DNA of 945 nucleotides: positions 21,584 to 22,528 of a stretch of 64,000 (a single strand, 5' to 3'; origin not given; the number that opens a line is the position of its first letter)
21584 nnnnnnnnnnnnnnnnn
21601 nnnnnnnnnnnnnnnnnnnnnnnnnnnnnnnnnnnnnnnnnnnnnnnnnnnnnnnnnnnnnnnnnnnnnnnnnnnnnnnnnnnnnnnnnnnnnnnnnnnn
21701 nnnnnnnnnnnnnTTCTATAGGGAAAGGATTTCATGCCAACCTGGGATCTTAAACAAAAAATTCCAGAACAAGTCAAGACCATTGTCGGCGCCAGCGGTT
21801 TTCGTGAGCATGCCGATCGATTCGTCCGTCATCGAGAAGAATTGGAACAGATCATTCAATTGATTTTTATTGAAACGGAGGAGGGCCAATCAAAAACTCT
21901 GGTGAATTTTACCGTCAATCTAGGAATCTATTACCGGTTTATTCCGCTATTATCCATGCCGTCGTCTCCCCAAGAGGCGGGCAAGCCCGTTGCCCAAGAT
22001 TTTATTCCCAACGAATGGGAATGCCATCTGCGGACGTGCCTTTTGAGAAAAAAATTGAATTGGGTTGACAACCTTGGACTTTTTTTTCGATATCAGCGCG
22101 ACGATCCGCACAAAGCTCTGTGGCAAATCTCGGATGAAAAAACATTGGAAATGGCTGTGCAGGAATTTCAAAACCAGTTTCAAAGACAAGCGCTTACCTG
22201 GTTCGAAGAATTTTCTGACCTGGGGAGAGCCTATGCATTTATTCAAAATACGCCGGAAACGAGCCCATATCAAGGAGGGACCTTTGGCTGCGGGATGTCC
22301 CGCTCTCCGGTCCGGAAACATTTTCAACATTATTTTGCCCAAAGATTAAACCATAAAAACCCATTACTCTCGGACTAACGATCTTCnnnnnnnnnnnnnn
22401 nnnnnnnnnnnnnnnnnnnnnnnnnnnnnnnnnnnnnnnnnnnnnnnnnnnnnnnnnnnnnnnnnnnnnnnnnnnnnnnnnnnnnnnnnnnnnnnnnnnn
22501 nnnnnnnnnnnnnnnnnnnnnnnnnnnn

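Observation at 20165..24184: Eight-gene operon of uncharacterised envelope proteins ending in a secreted glutaredoxin-like protein, beside a frameshifted peroxiredoxin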

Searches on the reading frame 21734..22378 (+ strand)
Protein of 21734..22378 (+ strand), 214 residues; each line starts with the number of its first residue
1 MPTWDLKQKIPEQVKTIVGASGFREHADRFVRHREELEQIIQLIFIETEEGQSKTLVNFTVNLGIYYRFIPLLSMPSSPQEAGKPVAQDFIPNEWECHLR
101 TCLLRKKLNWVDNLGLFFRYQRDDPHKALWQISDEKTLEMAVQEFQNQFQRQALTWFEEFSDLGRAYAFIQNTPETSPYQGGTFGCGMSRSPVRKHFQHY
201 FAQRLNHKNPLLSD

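Call 3: search_protein_families(library=pfam, max_evalue=1, proteins=[window:21734-22378:+])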
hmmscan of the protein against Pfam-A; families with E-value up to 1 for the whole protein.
window:21734-22378:+ (214 aa): 2 families
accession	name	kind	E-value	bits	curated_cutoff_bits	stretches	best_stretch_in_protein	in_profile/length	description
PF14137.11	DUF4304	-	8.3e-05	23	23.2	1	21-159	8-115/115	Domain of unknown function (DUF4304)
PF12110.13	Nup96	-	0.025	14.1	25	1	82-152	72-132/295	Nuclear protein 96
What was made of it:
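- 21734..22378 (+): O4: a 214-aa cytoplasmic DUF4304-like alpha+beta protein. PF14137 at E=8e-5, 23.0 bits against a 23.2-bit cut-off (call 3).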

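Call 4: search_protein_families(library=ncbifam, max_evalue=1, proteins=[window:21734-22378:+])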
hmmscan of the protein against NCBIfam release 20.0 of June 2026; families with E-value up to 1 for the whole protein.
window:21734-22378:+ (214 aa): 0 families

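Call 10: find_encoding_contigs(protein=window:21734-22378:+, flank=10000, max_places=10)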
Protein window:21734-22378:+ (214 aa): 4 contigs read that carry it; 3 places shown.
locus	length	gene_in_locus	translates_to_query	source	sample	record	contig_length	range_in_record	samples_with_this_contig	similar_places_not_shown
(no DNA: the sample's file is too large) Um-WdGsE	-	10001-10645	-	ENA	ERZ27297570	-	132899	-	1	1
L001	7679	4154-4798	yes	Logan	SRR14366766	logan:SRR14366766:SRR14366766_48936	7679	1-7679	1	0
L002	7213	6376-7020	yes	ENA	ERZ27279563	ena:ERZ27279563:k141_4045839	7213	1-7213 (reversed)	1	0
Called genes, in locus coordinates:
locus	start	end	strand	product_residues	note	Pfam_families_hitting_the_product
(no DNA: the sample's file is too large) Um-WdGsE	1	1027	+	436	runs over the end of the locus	PF19295:SufBD_N, PF01458:SUFBD_core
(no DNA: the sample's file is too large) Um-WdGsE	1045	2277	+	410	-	PF00155:Aminotran_1_2 (weak), PF00266:Aminotran_5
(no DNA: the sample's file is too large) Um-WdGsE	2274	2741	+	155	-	PF01592:NifU_N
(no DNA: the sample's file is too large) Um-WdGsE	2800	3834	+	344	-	PF04055:Radical_SAM, PF06463:Mob_synth_C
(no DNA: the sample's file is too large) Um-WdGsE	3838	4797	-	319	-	PF01565:FAD_binding_4, PF02873:MurB_C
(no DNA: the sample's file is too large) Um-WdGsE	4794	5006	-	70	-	PF01923:Cob_adeno_trans (faint)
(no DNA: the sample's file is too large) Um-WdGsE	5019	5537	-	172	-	PF02391:MoaE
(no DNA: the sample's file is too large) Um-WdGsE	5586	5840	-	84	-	PF00111:Fer2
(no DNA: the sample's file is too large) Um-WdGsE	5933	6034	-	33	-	-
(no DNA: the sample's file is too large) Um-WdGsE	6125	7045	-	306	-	PF02401:LYTB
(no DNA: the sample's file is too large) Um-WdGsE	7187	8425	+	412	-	PF04551:GcpE, PF26540:GcpE_C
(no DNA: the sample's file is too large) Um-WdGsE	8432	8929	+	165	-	-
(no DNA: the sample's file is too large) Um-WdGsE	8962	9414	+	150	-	-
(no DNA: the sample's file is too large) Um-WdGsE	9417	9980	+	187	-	-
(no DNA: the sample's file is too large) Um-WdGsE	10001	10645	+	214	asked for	PF14137:DUF4304 (weak)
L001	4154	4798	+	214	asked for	PF14137:DUF4304 (weak)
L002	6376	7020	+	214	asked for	PF14137:DUF4304 (weak)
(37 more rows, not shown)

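Call 16: search_protein_families(library=padloc, max_evalue=0.1, proteins=[window:21734-22378:+])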
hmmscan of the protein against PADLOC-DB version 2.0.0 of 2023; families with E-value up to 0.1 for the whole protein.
window:21734-22378:+ (214 aa): 0 families

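Call 17: search_protein_families(library=phrogs, max_evalue=0.1, proteins=[window:21734-22378:+])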
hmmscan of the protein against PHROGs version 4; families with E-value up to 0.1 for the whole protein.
window:21734-22378:+ (214 aa): 1 family
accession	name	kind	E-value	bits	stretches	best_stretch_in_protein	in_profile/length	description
phrog_27184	-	unknown function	0.099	14.1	0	102-158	5-60/73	-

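Call 29: search_solved_structures(query=window:21734-22378:+, max_evalue=10)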
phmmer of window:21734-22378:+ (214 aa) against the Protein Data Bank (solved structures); distinct sequences matched with E-value up to 10: 2.
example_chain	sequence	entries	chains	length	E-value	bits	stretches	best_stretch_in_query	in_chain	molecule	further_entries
4oy2_A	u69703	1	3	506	0.21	14.5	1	116-140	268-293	Transcription initiation factor TFIID subunit 1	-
5z1x_A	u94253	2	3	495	0.87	12.5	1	112-147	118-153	Laccase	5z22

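Call 56: search_protein_families(library=pfam, alignment_id=A2, max_evalue=0.01)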
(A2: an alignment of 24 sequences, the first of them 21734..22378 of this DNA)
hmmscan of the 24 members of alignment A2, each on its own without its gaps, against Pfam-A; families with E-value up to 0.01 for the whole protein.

A. member 1, window:21734-22378:+ (214 aa): 1 family
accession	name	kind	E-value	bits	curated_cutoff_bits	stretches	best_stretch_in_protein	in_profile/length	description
PF14137.11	DUF4304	-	8.3e-05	23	23.2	1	21-159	8-115/115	Domain of unknown function (DUF4304)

B. families by the number of members that match (of 24 scanned): 2 families
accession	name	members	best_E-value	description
PF14137.11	DUF4304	20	1.6e-09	Domain of unknown function (DUF4304)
PF15603.11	Imm74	1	8.5e-08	Immunity protein 74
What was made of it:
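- One member of the O4 family alignment also hits Imm74, a Pfam immunity-protein family (call 56).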

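Call 62: predict_structure(alignment_id=A2)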
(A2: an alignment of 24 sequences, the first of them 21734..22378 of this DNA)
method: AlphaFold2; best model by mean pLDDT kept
length: 214 residues; sequences in the alignment: 24
mean_pLDDT: 86.1   pTM: 0.84
mean pLDDT of the five models: 86.1, 86.0, 85.1, 84.8, 84.5
residues with pLDDT >= 90: 144; 70-90: 26; 50-70: 35; < 50: 9
segments of 3 or more residues with pLDDT < 50: 117-121
pLDDT, mean of each block of 10 residues (from residue 1): 92 98 97 97 87 78 97 64 65 95 82 53 70 92 96 98 97 92 94 96 84 49
secondary structure, 60 per line:
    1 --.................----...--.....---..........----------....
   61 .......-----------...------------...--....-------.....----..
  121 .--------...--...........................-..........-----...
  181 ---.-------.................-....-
elements in order: H3-19 E24-26 E29-33 E37-46 E57-67 E99-102 H110-114 E130-132 H135-161 H163-172 H192-208 H210-213

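Call 65: fold_search(model_id=the predicted structure, library=pdb)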
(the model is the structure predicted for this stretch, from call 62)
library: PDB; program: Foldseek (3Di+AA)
matches with E <= 10: 314; with E <= 0.001: 0
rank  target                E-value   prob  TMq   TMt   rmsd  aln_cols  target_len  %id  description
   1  7ykb                  1.2e-01  0.14  0.19  0.18  20.7       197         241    9  Neutron Structure of PcyA D105N Mutant Complexed with Biliverdin at Room Temperature (released 2023-01-25)
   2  4eoc                  1.4e-01  0.11  0.20  0.19  22.2       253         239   11  Crystal structure of h74q Synechocystis sp. PCYA (released 2012-08-29)
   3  4qcd                  1.5e-01  0.11  0.19  0.17  21.5       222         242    9  Neutron crystal structure of phycocyanobilin:ferredoxin oxidoreductase in complex with biliverdin IXalpha at room temper (released 2015-04-29)
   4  5b4h                  1.6e-01  0.11  0.20  0.19  20.9       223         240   12  Crystal structure of I86D mutant of phycocyanobilin:ferredoxin oxidoreductase in complex with biliverdin (data 1) (released 2017-03-15)
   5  3f0l                  1.8e-01  0.09  0.19  0.18  21.1       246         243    8  Crystal structure of oxidized D105N Synechocystis sp. PcyA (released 2009-10-13)
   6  1p32_A                2.1e-01  0.06  0.13  0.14  18.8       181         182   13  CRYSTAL STRUCTURE OF HUMAN P32, A DOUGHNUT-SHAPED ACIDIC MITOCHONDRIAL MATRIX PROTEIN (released 1999-04-06)
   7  3nb8                  2.2e-01  0.09  0.21  0.19  21.0       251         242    9  Crystal structure of oxidized H88Q Synechocystis sp. PCYA (released 2010-10-06)
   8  2d1e                  2.6e-01  0.09  0.20  0.18  21.3       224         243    9  Crystal structure of PcyA-biliverdin complex (released 2006-01-24)
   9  1x7d_B                2.8e-01  0.13  0.11  0.07  11.7        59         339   15  Crystal Structure Analysis of Ornithine Cyclodeaminase Complexed with NAD and ornithine to 1.6 Angstroms (released 2004-11-09)
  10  1u7h_B                3.8e-01  0.11  0.11  0.07  11.7        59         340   15  Structure and a Proposed Mechanism for Ornithine Cyclodeaminase from Pseudomonas putida (released 2004-11-09)
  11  1u7h_A                4.5e-01  0.11  0.11  0.07  11.7        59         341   15  Structure and a Proposed Mechanism for Ornithine Cyclodeaminase from Pseudomonas putida (released 2004-11-09)
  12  4eoe                  4.5e-01  0.07  0.20  0.18  21.6       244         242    8  Crystal structure of H74A synechocystis sp. pcya (released 2012-08-29)
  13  8tmd_B                5.7e-01  0.08  0.18  0.12  17.5       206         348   11  Cryo-EM structure of CorA in complex with conformation-specific synthetic antibody C18 and 100 uM MgCl2, State MG0.1-1 (released 2025-02-12)
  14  5hdw                  6.0e-01  0.28  0.16  0.24   4.7        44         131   16  ApaG Domain of FBxo3 (released 2016-04-06)
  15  3i95                  6.0e-01  0.08  0.19  0.18  21.1       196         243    9  Crystal structure of E76Q mutant PcyA-biliverdin complex (released 2009-10-27)
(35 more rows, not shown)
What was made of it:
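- Tried and rejected: Foldseek of the O4 model against PDB found nothing below E=0.1 (call 65).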

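Call 76: find_related_loci(query=window:21734-22378:+, collection=metagenome_contigs, flank=6000)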
Query window:21734-22378:+ (214 aa) in metagenome_contigs; peptide patterns used: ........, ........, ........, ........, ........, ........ (x = any residue, [..] = any of these).
71 stretches matched a pattern, but none encodes a relative of the query by tblastn (E <= 1e-3).
